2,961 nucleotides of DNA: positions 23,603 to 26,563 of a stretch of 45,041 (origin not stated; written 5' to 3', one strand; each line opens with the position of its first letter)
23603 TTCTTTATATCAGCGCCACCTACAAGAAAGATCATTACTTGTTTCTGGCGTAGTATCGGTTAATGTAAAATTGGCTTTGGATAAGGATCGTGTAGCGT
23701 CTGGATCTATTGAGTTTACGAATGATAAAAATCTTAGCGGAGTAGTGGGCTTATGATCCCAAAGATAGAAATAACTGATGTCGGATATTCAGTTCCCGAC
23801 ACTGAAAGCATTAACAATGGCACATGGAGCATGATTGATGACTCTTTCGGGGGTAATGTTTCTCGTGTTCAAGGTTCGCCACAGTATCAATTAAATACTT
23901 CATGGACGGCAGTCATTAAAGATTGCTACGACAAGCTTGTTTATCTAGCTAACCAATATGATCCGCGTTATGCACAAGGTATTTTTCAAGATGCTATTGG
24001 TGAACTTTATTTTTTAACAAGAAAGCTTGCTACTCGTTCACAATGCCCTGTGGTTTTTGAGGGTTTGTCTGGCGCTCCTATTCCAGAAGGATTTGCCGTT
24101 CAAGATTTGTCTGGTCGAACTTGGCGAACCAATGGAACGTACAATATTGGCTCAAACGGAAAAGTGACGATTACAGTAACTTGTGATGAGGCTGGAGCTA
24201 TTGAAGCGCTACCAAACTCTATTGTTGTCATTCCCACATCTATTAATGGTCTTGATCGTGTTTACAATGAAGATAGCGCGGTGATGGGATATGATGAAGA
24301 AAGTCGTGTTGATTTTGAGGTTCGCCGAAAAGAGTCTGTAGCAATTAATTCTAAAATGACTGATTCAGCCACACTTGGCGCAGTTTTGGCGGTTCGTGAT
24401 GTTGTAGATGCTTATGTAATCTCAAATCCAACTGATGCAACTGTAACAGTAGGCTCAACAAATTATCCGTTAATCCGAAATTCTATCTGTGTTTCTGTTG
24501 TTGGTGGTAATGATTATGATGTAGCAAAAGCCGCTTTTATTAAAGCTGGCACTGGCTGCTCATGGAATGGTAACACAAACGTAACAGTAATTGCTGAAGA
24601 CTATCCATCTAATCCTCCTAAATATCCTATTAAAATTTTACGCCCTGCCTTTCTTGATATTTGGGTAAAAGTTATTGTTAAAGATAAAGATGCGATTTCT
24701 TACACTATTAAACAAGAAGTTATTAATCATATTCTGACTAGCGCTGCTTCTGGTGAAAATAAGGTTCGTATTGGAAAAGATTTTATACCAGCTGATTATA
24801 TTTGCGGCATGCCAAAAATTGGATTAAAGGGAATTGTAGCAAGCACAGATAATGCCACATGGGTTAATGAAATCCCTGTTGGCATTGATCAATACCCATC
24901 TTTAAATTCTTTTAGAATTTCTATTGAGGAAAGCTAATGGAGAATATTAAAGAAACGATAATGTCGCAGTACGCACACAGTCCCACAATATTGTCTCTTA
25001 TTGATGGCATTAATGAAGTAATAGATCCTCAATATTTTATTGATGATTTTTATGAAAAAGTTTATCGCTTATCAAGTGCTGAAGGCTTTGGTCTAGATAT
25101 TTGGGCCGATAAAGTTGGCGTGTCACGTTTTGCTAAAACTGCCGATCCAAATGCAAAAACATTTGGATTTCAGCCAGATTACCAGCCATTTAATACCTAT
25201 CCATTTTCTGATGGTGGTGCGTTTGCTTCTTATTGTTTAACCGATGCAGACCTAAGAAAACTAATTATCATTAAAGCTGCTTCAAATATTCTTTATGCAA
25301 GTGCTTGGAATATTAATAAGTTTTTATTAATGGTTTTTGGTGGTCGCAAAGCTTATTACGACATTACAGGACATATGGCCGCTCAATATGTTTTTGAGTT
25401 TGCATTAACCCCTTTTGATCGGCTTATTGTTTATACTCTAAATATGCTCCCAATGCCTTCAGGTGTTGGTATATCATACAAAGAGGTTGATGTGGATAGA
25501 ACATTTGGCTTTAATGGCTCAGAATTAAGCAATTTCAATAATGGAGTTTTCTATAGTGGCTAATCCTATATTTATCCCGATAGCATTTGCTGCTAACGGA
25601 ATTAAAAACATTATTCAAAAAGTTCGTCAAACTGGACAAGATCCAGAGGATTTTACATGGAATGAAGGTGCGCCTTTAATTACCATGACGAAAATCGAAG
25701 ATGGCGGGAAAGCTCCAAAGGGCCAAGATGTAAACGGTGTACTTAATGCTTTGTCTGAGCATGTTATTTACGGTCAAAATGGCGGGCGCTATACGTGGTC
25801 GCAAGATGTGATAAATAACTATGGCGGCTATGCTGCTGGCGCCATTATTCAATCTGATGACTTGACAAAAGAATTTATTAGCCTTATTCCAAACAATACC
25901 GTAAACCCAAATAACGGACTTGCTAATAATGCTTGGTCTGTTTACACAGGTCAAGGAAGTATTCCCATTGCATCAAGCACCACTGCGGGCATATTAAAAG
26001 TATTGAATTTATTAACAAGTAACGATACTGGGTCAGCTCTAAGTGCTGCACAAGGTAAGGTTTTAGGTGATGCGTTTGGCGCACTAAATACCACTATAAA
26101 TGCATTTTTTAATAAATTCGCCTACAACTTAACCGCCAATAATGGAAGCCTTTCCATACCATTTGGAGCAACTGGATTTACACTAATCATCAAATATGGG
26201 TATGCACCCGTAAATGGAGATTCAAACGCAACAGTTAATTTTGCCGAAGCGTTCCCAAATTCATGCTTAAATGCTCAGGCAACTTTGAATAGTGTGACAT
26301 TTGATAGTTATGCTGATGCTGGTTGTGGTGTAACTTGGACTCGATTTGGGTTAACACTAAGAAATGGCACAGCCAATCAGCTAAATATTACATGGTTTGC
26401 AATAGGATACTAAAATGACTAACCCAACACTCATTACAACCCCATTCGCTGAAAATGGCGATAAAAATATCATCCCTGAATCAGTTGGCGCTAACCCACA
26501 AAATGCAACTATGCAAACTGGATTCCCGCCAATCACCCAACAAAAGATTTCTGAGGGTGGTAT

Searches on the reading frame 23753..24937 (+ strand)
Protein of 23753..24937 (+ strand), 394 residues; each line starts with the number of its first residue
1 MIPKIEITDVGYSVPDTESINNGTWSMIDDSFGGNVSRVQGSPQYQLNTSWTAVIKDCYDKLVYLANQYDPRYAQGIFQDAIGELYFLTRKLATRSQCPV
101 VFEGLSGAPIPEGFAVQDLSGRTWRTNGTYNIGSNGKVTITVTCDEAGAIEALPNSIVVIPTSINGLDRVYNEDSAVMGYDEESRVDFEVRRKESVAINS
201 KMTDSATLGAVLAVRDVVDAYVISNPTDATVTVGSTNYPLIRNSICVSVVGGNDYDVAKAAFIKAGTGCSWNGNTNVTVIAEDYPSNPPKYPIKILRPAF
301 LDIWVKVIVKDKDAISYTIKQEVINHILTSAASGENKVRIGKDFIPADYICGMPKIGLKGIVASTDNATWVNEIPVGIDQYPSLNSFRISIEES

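Call 90: search_protein_families(library=pfam, proteins=[window:23753-24937:+], max_evalue=0.0001)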
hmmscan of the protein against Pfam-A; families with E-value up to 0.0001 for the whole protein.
window:23753-24937:+ (394 aa): 1 family
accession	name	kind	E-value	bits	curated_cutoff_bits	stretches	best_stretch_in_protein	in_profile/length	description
PF04865.19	Baseplate_J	-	6.9e-16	58.7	21.1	1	80-233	6-165/255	Baseplate J-like protein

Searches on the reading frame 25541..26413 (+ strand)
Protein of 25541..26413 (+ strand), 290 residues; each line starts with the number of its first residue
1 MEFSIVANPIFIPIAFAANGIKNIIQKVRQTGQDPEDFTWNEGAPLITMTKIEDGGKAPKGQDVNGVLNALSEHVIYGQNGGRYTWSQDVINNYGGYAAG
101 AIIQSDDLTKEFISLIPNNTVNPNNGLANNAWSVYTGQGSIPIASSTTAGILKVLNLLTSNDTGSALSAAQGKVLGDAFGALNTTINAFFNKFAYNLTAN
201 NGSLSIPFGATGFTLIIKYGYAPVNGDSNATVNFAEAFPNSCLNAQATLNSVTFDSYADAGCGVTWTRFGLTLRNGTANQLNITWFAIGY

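Call 90: search_protein_families(library=pfam, proteins=[window:25541-26413:+], max_evalue=0.0001)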
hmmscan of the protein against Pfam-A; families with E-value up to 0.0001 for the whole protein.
window:25541-26413:+ (290 aa): 2 families
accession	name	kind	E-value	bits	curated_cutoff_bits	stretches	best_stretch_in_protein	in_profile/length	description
PF22337.1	Phage_fiber_rpt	-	2.3e-11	43.6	27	1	154-183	1-30/34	Phage tail fiber repeats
PF21882.2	Gp53-like_C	-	2.7e-11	44.3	24.9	1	215-290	6-84/84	Putative tail fiber protein gp53-like, C-terminal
